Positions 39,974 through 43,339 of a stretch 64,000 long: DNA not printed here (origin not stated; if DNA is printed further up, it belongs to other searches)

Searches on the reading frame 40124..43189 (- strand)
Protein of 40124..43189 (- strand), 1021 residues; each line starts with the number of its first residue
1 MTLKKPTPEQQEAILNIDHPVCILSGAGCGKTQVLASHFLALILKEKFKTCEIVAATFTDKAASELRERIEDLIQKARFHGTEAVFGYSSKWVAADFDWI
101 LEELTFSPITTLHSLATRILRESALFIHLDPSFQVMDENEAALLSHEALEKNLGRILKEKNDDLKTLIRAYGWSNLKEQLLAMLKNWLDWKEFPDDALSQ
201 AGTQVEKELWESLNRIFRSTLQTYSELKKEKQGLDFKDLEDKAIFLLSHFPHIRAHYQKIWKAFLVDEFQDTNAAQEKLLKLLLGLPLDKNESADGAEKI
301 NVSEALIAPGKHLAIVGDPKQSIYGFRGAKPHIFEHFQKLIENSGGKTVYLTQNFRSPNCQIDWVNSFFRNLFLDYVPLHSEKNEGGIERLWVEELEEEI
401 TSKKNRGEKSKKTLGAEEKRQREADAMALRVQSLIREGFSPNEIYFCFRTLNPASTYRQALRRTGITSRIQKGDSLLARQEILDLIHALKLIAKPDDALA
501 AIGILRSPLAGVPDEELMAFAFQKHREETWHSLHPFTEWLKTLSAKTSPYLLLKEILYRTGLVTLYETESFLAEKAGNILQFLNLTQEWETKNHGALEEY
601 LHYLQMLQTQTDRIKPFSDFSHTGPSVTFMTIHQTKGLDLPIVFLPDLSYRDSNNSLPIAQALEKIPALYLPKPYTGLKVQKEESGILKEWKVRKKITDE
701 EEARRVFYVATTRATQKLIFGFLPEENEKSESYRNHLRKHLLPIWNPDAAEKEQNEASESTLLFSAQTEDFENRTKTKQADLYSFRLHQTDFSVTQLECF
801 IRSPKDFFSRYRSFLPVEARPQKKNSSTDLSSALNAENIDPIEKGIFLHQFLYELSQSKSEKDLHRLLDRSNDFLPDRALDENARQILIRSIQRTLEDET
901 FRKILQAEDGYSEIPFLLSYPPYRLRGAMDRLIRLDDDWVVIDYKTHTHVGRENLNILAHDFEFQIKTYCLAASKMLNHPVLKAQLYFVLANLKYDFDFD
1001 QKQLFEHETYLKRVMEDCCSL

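Call 3: search_protein_families(library=pfam, proteins=[window:40124-43189:-], max_evalue=0.01)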
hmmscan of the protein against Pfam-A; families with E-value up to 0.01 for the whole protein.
window:40124-43189:- (1021 aa): 6 families
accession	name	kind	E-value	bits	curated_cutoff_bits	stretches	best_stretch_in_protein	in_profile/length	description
PF00580.27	UvrD-helicase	-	6.5e-56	190.4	23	1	7-339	2-268/271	UvrD/REP helicase N-terminal domain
PF13361.12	UvrD_C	-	2.5e-28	99.9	25.6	1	350-720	2-345/350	UvrD-like helicase C-terminal domain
PF12705.13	PDDEXK_1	-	8.5e-19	68.9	22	1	792-989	2-189/247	PD-(D/E)XK nuclease superfamily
PF13245.12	AAA_19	-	2.6e-14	54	25.1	1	10-327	1-134/134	AAA domain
PF13538.12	UvrD_C_2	-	6.5e-07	29.6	27.4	0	701-719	32-50/52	UvrD-like helicase C-terminal domain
PF01443.25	Viral_helicase1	-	3.3e-05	24.2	21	0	694-720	197-226/228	Viral superfamily 1 RNA helicase core domain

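Call 4: search_protein_families(library=ncbifam, proteins=[window:40124-43189:-], max_evalue=0.01)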
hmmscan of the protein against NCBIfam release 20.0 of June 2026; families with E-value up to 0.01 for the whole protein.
window:40124-43189:- (1021 aa): 16 families
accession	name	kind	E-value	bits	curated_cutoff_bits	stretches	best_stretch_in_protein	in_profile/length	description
TIGR02785.1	addA_Gpos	equivalog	1.2e-75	255.2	707.65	3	206-738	330-895/1234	helicase-exonuclease AddAB subunit AddA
TIGR01073.1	pcrA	equivalog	2.9e-62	211.1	911.2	2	8-518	7-421/725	DNA helicase PcrA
TIGR02784.1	addA_alphas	equivalog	2.5e-56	191.7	860.75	3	482-980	625-1121/1138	double-strand break repair helicase AddA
NF010485.0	PRK13909.1-2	equivalog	1.1e-53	182.7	650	3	201-758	269-739/909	RecB-like helicase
TIGR01074.1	rep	equivalog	2.9e-48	164.7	951.45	2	109-645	80-570/668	DNA helicase Rep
NF008743.0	PRK11773.1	equivalog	8.8e-48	163.2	965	2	8-284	12-237/720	DNA helicase II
TIGR01075.1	uvrD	equivalog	1.1e-45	156.1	1144.45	2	7-285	6-233/715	DNA helicase II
NF010487.0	PRK13909.1-4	equivalog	2.4e-42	145.2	759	4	203-484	267-518/924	RecB-like helicase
TIGR00609.1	recB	equivalog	1.8e-41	142.3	696.05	2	224-894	333-999/1175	exodeoxyribonuclease V subunit beta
NF008172.0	PRK10919.1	equivalog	7.9e-34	116.9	1168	2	109-645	81-570/673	DNA helicase Rep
NF008276.0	PRK11054.1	equivalog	1.5e-21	76.6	543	2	9-76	200-267/684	DNA helicase IV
NF010484.0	PRK13909.1-1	equivalog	5.9e-21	73.9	1074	3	215-373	294-439/945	RecB-like helicase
NF010486.0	PRK13909.1-3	equivalog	6e-20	70.9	1109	2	223-413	287-465/921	RecB-like helicase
NF008128.0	PRK10876.1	equivalog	1.6e-15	55.9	1697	1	255-371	372-463/1181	exodeoxyribonuclease V subunit beta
NF008127.0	PRK10875.1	equivalog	0.0087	14.6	671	0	17-77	169-230/619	exodeoxyribonuclease V subunit alpha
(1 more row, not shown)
